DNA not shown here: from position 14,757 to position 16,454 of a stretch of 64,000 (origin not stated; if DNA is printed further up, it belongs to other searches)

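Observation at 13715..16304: PqqD-like (RRE) domain fused to an HPr-kinase-like P-loop domain, paired with an NTP_transf_5-type nucleotidyltransferase, with no RiPP core enzymes nearby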

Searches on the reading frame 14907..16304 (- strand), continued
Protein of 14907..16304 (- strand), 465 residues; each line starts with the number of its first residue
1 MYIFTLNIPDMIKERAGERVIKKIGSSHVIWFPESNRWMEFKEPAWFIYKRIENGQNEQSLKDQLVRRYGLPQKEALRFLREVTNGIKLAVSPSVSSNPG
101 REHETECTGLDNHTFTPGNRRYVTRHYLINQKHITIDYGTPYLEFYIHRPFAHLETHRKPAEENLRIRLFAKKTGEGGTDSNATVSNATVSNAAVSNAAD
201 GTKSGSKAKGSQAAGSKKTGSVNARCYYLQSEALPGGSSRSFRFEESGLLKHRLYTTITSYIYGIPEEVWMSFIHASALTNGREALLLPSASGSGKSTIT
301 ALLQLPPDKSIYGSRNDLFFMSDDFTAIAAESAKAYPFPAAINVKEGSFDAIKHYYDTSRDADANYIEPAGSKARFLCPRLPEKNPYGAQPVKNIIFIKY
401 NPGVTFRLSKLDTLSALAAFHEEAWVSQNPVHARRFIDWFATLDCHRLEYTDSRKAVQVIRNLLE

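Call 30: find_related_loci(query=A1, collection=genome_contigs, flank=10000)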
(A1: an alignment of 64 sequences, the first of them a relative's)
Query A1 (465 aa) in genome_contigs; peptide patterns used: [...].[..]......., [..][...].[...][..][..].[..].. (x = any residue, [..] = any of these).
176 stretches matched a pattern; 27 encode a relative of the query (tblastn E <= 1e-3); 27 distinct loci.
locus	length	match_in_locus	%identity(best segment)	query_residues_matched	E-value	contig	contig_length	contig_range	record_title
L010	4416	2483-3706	66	11-465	0e+0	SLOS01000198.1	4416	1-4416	MAG: Bacteroidales bacterium isolate CSSed165cm_468 CSSed16-5cm-106407, whole genome shotgun sequence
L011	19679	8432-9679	49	16-464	1e-137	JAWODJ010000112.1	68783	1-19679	MAG: Bacteroidales bacterium isolate BLK5-2.bin.130 k191_618108, whole genome shotgun sequence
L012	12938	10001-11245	46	6-465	3e-124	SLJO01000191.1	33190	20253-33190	MAG: Bacteroidales bacterium isolate CSSed165cm_240 CSSed16-5cm-1897, whole genome shotgun sequence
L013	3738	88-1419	44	16-464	1e-122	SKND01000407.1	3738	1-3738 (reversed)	MAG: Bacteroidales bacterium isolate CSSed162cmA_274 CSSed16-2cmA-140571, whole genome shotgun sequence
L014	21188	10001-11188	43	8-465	5e-109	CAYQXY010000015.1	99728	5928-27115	MAG TPA_asm: uncultured Bacteroidales bacterium isolate SRP072547_co1_283 genome assembly, contig: NODE_107_length_99728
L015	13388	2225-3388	37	4-464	2e-91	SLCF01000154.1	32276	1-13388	MAG: Bacteroidales bacterium isolate CSSed162cmB_490 CSSed16-2cmB-1870, whole genome shotgun sequence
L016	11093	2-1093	37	28-464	2e-86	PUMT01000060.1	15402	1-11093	MAG: Bacteroidetes bacterium isolate B1Sed10_220R1 B1-Sed10-C4524, whole genome shotgun sequence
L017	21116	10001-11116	34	20-465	8e-65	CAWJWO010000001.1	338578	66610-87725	MAG: uncultured Bacteroidetes bacterium isolate MFD01231.bin.1.99 genome assembly, contig: contig_14478, whole genome sh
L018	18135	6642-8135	38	6-465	3e-95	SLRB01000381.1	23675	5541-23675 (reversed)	MAG: Bacteroidales bacterium isolate CSSed165cm_559 CSSed16-5cm-4465, whole genome shotgun sequence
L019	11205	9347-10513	29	20-464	2e-53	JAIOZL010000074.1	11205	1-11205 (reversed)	MAG: Bacteroidales bacterium isolate Tobar13.5m-G8 Tobar13-5m-C6640, whole genome shotgun sequence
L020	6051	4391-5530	45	15-465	5e-53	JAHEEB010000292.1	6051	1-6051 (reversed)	MAG: Bacteroidetes bacterium isolate Ww25 NODE_8555_length_6051_cov_2.240472, whole genome shotgun sequence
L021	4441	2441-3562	27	12-464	3e-49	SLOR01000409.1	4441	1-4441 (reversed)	MAG: Bacteroidales bacterium isolate CSSed165cm_466 CSSed16-5cm-105415, whole genome shotgun sequence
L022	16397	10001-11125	42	20-464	1e-47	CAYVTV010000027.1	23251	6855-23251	MAG TPA_asm: uncultured Bacteroidaceae bacterium isolate SRP241326_co1_334 genome assembly, contig: NODE_3270_length_232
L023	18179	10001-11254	27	20-464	6e-49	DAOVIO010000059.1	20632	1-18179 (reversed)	MAG TPA_asm: Bacteroidales bacterium isolate CSMAG_1369 CSMAG_1369_k141_349788_length_20632_cov_23.8844, whole genome sh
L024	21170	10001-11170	40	4-465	5e-47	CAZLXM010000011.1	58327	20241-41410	MAG TPA_asm: uncultured Bacteroidaceae bacterium isolate binchicken_co39_27 genome assembly, contig: NODE_1167_length_58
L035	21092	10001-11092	30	20-463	3e-48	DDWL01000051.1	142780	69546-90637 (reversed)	MAG TPA_asm: Bacteroidales bacterium UBA2287 UBA2287_contig_3818, whole genome shotgun sequence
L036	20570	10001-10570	26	262-464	3e-21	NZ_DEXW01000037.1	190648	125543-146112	MAG: Winogradskyella sp. UBA3174 UBA3174_contig_291, whole genome shotgun sequence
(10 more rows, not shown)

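Call 31: predict_structure(alignment_id=A1)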
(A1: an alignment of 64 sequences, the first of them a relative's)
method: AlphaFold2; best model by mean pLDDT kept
length: 465 residues; sequences in the alignment: 64
mean_pLDDT: 84.6   pTM: 0.84
mean pLDDT of the five models: 84.6, 82.7, 82.7, 82.5, 82.2
residues with pLDDT >= 90: 319; 70-90: 59; 50-70: 30; < 50: 57
segments of 3 or more residues with pLDDT < 50: 1-14, 179-217
pLDDT, mean of each block of 10 residues (from residue 1): 40 62 96 92 98 96 98 98 95 63 76 60 95 96 94 94 91 71 44 37 31 44 84 86 93 96 96 96 96 92 90 82 97 97 93 92 85 89 96 97 93 95 89 96 97 94 91
secondary structure, 60 per line:
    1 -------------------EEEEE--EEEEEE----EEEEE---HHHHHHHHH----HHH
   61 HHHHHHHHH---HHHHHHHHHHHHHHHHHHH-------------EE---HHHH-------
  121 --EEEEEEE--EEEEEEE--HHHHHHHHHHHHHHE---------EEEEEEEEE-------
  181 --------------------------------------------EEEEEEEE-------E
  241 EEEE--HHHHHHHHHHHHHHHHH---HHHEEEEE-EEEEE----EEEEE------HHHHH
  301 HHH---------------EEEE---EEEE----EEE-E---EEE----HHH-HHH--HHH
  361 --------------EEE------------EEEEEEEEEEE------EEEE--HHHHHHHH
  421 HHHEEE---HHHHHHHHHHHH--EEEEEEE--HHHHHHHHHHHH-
elements in order: E20-24 E27-32 E37-41 H45-53 H58-69 H73-91 H110-113 E123-129 E132-138 H141-154 E165-173 E225-232 E240-244 H247-263 E270-274 E276-280 E285-289 H296-303 E319-322 E326-329 E334-336 E342-344 E375-377 E390-400 E407-410 H413-423 E424-426 H430-441 E444-450 H453-464

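Call 46: search_protein_families(library=ncbifam, proteins=[L003:7890-9677:+, L036:5950-9183:+, L003:13044-16412:-, L003:11239-12348:+], max_evalue=1)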
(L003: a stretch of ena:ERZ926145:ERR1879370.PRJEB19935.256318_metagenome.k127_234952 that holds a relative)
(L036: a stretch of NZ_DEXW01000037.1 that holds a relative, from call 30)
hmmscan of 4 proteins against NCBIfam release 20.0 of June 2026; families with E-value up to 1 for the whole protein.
L003:7890-9677:+ (595 aa): 3 families
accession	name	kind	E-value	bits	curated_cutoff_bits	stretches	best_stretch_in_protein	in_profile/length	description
TIGR04183.1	Por_Secre_tail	domain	1.7e-05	24.7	23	1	531-591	11-69/72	T9SS type A sorting domain-containing protein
NF038113.1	T9SSA_dep_M36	equivalog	0.00023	19.4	885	1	527-592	800-867/869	T9SS-dependent M36 family metallopeptidase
NF033708.1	T9SS_Cterm_ChiA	domain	0.018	14.9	40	1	545-582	6-43/55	T9SS sorting signal type C domain-containing protein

L036:5950-9183:+ (1077 aa): 4 families
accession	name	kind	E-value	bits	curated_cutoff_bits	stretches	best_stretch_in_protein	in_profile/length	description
TIGR04183.1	Por_Secre_tail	domain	1.2e-08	34.8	23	1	1008-1076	7-71/72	T9SS type A sorting domain-containing protein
NF050177.1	TapA_OM_Porphy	equivalog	4.3e-05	22.4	500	1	1001-1074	471-541/544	TapA/TapC family T9SS-dependent outer membrane protein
NF033708.1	T9SS_Cterm_ChiA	domain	0.00015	21.5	40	1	1025-1075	5-54/55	T9SS sorting signal type C domain-containing protein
NF052644.1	T9SS_DNase_Rie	equivalog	0.00052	19.4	260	1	964-1075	142-249/251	T9SS-dependent surface endonuclease, AS87_RS02955 family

L003:13044-16412:- (1122 aa): 0 families

L003:11239-12348:+ (369 aa): 0 families

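Call 49: find_encoding_contigs(protein=P0016, flank=10000, max_places=2)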
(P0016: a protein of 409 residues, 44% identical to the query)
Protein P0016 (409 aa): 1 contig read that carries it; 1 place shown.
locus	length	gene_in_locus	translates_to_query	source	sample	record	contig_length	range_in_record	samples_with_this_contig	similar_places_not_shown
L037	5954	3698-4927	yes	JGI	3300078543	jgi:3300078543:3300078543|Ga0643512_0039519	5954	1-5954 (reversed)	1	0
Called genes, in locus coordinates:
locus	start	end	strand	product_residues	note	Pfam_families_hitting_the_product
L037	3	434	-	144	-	?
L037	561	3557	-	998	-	PF00989:PAS, PF13188:PAS_8 (weak), PF13426:PAS_9 (weak), PF08447:PAS_3, PF01590:GAF (weak), PF00512:HisKA, PF02518:HATPase_c, PF00072:Response_reg, +1 more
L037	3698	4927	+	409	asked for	-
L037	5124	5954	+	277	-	?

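Call 61: search_protein_families(library=pfam, proteins=[L003:7890-9677:+, L036:5950-9183:+, L017:12300-13772:+, L035:6814-9735:+], max_evalue=0.1)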
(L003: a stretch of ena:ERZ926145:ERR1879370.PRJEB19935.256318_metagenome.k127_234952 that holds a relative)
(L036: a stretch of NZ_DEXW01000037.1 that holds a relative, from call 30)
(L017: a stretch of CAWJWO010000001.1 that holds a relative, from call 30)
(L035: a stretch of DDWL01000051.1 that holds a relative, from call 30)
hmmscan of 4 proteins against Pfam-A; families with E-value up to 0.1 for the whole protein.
L003:7890-9677:+ (595 aa): 1 family
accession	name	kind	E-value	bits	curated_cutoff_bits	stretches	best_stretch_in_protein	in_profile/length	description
PF18962.6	Por_Secre_tail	-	5.1e-05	23.9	27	1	531-591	10-73/75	Secretion system C-terminal sorting domain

L036:5950-9183:+ (1077 aa): 2 families
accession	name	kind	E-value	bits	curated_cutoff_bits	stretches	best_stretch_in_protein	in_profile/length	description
PF00932.25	LTD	-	2.5e-17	63.7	34.3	1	359-479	8-108/109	Lamin Tail Domain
PF18962.6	Por_Secre_tail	-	5.7e-09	36.6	27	1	1017-1075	17-74/75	Secretion system C-terminal sorting domain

L017:12300-13772:+ (490 aa): 0 families

L035:6814-9735:+ (973 aa): 2 families
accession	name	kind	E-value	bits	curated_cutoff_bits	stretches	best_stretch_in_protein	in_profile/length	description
PF18962.6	Por_Secre_tail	-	3.4e-11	43.7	27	1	886-951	1-63/75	Secretion system C-terminal sorting domain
PF07581.17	Glug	-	0.00093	19.9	20.5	0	221-245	2-28/28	The GLUG motif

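Call 70: search_protein_representatives(alignment_id=A1)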
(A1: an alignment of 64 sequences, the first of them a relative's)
Query: 64 sequences, 387 profile positions. Proteins with E-value up to 0.001 (for the whole library): 12479; up to 1e-10: 2825; up to 1e-30: 560. The best 150 are listed.
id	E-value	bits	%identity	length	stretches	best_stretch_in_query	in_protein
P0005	1.2e-163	561.2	-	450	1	2-385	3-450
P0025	1.3e-156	538.0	-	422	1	3-386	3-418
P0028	1.5e-155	534.5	-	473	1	2-385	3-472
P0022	7.2e-155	532.3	-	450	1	4-385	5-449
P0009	1.1e-154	531.7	-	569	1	3-386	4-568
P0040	5.8e-145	499.7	-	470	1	18-386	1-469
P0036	1.2e-140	485.5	-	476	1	9-385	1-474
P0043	6.6e-137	473.1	-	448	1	2-385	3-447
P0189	5.1e-136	470.2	-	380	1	3-385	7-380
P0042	2.9e-133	461.1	-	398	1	30-386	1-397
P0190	7.8e-130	449.8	-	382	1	9-385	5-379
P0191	1.3e-128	445.8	-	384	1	6-385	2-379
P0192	2.3e-126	438.4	-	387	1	7-385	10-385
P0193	1.3e-125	435.9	-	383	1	7-385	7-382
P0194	9.4e-122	423.2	-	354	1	30-385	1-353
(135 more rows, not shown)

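Call 80: list_cluster_members(proteins=[P0129, P0157, P0170, P0163, P0123, P0127, P0112, P0080, P0179, P0001])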
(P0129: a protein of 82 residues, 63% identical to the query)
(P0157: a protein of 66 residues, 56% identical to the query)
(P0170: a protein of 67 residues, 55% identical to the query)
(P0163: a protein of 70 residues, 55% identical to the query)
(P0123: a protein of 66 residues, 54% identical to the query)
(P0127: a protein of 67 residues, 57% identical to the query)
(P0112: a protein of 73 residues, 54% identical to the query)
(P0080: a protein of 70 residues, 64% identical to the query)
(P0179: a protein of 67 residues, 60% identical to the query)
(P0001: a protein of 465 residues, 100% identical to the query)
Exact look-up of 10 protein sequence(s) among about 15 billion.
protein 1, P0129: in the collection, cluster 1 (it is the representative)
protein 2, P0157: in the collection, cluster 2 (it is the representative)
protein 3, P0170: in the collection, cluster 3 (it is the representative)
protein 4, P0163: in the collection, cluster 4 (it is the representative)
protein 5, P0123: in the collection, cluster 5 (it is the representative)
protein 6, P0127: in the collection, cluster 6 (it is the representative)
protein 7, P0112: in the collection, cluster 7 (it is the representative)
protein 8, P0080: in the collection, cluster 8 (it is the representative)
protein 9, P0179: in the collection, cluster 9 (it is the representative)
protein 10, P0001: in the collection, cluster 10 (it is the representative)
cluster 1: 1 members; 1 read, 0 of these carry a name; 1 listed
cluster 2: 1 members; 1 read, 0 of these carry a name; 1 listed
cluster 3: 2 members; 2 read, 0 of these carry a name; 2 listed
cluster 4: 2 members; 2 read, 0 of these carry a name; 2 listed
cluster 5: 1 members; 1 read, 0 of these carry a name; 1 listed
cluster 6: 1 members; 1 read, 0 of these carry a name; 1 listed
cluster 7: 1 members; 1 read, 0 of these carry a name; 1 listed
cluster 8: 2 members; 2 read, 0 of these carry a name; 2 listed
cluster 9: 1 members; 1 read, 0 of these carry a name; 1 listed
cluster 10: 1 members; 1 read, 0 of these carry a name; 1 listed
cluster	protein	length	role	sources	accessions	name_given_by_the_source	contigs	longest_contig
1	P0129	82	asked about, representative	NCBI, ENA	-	-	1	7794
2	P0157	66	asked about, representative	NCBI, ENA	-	-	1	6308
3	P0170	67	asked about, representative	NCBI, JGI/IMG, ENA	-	-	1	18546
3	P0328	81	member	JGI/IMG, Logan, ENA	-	-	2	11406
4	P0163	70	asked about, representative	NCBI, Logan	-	-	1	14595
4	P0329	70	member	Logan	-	-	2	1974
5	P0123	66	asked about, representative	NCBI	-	-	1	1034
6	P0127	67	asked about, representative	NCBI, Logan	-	-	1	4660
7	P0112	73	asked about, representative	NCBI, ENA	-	-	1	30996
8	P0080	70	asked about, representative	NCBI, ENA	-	-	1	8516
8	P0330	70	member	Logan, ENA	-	-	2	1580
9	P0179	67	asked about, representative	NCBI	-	-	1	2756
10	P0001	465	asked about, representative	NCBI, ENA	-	-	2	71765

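Call 84: search_protein_families(library=padloc, proteins=[window:14907-16304:-], max_evalue=0.01)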
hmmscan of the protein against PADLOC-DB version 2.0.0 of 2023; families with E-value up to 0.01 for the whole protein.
window:14907-16304:- (465 aa): 0 families
